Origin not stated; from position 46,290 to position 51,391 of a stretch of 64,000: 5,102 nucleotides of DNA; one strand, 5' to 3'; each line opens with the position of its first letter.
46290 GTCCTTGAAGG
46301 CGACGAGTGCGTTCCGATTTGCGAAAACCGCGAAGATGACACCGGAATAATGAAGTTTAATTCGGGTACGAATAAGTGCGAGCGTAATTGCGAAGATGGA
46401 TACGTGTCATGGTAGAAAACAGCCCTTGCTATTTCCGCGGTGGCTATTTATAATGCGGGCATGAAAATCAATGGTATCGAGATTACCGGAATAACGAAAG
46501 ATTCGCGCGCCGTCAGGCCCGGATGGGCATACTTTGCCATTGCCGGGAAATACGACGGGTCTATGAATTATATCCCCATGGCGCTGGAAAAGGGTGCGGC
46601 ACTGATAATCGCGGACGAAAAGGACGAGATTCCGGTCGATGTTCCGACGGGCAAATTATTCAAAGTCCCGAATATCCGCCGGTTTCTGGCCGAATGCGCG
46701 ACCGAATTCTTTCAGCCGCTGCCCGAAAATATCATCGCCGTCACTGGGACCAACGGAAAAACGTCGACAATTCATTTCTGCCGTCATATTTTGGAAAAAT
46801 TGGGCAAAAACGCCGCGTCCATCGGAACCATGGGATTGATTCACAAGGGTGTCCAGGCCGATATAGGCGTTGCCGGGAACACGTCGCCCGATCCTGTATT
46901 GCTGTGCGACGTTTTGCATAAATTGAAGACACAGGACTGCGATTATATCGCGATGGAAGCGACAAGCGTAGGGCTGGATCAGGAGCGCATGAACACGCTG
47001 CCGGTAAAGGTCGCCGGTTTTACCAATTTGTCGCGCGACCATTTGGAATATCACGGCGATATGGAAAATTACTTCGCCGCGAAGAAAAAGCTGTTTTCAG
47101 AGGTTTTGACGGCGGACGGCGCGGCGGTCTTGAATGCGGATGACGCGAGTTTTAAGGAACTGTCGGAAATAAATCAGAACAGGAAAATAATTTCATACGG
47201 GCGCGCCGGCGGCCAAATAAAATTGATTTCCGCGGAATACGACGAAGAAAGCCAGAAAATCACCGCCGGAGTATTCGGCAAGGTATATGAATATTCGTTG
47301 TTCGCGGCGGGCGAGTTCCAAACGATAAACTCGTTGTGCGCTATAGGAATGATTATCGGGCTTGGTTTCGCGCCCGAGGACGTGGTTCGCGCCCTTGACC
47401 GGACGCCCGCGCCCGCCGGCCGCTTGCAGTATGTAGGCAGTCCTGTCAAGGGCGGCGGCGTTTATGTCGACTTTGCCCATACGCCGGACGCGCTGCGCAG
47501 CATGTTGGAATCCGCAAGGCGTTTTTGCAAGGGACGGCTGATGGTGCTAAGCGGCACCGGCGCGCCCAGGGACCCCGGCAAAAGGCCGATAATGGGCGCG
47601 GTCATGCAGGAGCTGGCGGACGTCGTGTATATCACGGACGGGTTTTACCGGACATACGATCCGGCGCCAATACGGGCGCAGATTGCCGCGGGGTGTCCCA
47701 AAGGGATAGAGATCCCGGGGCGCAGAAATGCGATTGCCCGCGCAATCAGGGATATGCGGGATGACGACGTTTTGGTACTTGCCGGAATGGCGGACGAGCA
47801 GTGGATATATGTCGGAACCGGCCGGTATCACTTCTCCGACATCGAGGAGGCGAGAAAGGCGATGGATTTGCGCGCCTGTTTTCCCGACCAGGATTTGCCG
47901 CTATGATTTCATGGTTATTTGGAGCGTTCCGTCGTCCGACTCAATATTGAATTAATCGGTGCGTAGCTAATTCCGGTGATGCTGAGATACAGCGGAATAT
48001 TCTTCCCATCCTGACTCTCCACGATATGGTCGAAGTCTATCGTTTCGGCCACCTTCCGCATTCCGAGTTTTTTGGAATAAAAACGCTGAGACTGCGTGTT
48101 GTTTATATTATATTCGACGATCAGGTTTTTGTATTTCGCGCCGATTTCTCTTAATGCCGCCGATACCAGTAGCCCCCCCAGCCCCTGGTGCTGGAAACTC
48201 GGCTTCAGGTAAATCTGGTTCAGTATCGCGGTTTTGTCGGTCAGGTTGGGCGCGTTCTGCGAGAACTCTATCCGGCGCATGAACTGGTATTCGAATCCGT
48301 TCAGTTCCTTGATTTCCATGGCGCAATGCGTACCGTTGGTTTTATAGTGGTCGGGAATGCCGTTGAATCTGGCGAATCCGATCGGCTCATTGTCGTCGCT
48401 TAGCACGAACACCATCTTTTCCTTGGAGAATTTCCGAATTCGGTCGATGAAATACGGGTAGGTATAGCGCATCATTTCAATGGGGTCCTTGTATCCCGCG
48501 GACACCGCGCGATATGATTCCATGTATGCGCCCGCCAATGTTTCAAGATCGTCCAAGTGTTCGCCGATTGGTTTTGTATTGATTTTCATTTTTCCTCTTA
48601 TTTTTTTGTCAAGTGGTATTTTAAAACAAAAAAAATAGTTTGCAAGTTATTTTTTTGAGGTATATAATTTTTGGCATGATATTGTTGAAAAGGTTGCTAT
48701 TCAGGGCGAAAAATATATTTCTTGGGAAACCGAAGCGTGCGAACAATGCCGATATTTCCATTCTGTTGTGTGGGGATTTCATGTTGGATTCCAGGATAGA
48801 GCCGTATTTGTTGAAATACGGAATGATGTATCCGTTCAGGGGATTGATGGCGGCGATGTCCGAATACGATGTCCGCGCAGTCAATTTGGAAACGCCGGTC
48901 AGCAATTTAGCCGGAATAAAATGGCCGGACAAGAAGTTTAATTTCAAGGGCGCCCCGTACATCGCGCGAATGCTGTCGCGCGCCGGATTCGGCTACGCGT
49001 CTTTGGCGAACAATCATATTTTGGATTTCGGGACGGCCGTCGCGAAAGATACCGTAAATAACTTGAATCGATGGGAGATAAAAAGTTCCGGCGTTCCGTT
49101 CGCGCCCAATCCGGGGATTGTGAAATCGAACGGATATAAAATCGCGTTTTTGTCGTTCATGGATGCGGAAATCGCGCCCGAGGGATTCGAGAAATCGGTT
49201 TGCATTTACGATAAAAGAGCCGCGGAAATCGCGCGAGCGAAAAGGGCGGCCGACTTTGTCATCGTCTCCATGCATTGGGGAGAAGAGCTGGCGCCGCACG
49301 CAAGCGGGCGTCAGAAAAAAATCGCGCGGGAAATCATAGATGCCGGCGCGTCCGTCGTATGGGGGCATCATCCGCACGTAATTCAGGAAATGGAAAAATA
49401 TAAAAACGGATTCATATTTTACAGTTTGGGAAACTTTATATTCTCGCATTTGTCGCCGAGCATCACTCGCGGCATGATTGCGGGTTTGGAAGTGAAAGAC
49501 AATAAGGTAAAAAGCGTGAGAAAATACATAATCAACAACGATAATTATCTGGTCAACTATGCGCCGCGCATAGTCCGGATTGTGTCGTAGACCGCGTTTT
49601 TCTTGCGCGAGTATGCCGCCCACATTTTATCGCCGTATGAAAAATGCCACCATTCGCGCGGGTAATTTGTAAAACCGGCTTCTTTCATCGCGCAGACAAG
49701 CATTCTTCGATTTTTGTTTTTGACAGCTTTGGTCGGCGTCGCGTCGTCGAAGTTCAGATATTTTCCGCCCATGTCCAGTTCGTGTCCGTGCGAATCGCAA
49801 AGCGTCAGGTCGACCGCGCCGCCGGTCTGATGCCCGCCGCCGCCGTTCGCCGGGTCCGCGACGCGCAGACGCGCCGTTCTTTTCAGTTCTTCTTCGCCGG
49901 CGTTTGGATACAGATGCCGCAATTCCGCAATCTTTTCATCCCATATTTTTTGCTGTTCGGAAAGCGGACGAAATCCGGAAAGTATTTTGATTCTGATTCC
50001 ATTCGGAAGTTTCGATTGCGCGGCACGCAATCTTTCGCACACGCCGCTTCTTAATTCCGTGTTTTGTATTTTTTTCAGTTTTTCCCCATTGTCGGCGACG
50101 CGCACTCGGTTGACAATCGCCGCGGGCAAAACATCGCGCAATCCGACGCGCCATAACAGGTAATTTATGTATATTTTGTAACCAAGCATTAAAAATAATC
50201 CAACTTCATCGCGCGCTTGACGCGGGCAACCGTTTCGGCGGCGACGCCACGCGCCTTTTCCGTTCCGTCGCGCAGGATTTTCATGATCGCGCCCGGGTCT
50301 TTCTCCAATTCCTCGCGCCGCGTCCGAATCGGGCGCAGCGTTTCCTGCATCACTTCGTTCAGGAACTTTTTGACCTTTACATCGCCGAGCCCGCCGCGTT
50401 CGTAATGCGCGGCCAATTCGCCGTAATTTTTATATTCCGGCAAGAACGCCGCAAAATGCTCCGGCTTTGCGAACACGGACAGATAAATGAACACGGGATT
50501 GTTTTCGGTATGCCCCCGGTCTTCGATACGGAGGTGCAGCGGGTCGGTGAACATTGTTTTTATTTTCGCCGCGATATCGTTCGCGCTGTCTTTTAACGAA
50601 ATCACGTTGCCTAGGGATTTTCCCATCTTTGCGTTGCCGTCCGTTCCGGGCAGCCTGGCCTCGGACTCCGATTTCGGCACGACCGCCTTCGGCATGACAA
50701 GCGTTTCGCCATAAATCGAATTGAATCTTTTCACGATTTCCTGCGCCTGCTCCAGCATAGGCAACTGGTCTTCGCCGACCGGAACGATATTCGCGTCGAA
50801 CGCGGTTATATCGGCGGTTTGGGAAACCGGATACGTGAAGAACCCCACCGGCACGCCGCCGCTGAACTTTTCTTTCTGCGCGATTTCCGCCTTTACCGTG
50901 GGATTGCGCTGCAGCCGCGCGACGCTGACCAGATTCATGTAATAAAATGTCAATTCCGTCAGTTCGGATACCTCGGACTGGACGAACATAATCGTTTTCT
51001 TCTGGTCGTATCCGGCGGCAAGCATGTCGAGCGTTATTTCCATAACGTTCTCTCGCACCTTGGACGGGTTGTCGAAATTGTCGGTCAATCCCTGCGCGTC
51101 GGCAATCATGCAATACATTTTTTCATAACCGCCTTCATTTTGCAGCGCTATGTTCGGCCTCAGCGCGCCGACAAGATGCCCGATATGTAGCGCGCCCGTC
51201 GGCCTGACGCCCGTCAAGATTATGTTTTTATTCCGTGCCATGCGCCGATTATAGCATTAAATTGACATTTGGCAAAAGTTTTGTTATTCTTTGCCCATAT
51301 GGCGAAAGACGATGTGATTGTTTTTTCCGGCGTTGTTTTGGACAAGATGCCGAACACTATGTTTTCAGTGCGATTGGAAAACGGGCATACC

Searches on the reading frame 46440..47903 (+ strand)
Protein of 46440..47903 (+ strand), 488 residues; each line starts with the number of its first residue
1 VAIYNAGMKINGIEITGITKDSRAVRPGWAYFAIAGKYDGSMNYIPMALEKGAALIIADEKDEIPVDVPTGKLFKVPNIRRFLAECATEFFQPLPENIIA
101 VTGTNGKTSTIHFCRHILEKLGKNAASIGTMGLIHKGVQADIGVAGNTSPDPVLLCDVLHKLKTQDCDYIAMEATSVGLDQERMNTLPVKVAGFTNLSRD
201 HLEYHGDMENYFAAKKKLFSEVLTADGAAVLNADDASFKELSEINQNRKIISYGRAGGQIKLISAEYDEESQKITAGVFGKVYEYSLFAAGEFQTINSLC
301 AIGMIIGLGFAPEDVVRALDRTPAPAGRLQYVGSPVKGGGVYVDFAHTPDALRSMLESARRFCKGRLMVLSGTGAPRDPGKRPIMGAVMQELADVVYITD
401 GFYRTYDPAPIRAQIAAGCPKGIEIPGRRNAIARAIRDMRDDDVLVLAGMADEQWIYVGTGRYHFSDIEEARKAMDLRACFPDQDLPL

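Call 14: search_protein_families(library=pfam, proteins=[window:46440-47903:+], max_evalue=0.001)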
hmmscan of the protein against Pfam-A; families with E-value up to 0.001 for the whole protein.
window:46440-47903:+ (488 aa): 3 families
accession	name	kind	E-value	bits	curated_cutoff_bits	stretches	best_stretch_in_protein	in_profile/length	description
PF08245.18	Mur_ligase_M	-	1.4e-44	152.9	24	1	101-304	1-199/200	Mur ligase middle domain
PF02875.26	Mur_ligase_C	-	4.3e-23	83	28.4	1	327-449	1-125/127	Mur ligase, glutamate ligase domain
PF01225.30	Mur_ligase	-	0.00011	22.9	21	0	14-89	1-93/95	Mur ligase family, catalytic domain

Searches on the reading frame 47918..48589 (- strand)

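Call 15: search_protein_families(library=pfam, proteins=[window:47918-48589:-], max_evalue=0.001)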
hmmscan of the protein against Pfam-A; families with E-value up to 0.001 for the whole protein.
window:47918-48589:- (224 aa): 4 families
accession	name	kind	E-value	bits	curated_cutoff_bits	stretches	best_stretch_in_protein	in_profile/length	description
PF00583.31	Acetyltransf_1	-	2.6e-11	44.3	20.7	1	38-177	19-116/116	Acetyltransferase (GNAT) family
PF08445.16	FR47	-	1.9e-09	37.8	22.1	1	117-183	18-83/86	FR47-like protein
PF13508.13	Acetyltransf_7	-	5.9e-09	36.6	27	1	59-173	4-79/84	Acetyltransferase (GNAT) domain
PF13673.13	Acetyltransf_10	-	2.4e-06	28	23.6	1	122-189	53-119/128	Acetyltransferase (GNAT) domain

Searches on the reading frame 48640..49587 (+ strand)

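Call 15: search_protein_families(library=pfam, proteins=[window:48640-49587:+], max_evalue=0.001)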
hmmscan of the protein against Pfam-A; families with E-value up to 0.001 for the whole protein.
window:48640-49587:+ (316 aa): 1 family
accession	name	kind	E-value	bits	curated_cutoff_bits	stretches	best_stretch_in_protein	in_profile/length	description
PF09587.15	PGA_cap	-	9.5e-61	205.9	27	1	41-269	2-254/255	Bacterial capsule synthesis protein PGA_cap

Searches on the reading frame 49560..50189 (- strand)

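Call 15: search_protein_families(library=pfam, proteins=[window:49560-50189:-], max_evalue=0.001)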
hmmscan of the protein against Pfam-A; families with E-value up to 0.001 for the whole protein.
window:49560-50189:- (210 aa): 2 families
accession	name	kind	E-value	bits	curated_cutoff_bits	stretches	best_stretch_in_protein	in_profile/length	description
PF01427.22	Peptidase_M15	-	7.2e-16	59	27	1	53-193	48-189/199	D-ala-D-ala dipeptidase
PF02557.22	VanY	-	1.3e-10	41.6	25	1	60-185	19-129/132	D-alanyl-D-alanine carboxypeptidase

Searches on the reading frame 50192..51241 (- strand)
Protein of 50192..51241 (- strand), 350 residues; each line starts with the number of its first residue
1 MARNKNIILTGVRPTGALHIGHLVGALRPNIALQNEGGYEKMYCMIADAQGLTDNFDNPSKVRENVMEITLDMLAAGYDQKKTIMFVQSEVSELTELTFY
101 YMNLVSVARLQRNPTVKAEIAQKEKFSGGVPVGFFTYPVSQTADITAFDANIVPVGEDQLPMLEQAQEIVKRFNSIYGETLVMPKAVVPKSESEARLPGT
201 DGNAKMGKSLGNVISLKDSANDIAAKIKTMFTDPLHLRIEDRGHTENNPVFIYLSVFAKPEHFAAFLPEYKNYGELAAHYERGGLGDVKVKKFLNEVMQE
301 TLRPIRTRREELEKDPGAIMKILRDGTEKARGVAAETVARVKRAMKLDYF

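Call 14: search_protein_families(library=pfam, proteins=[window:50192-51241:-], max_evalue=0.001)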
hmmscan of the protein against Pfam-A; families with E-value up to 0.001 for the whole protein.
window:50192-51241:- (350 aa): 1 family
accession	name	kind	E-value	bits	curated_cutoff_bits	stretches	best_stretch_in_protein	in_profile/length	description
PF00579.31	tRNA-synt_1b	-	7.4e-48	163.8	21.1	1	4-302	4-291/292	tRNA synthetases class I (W and Y)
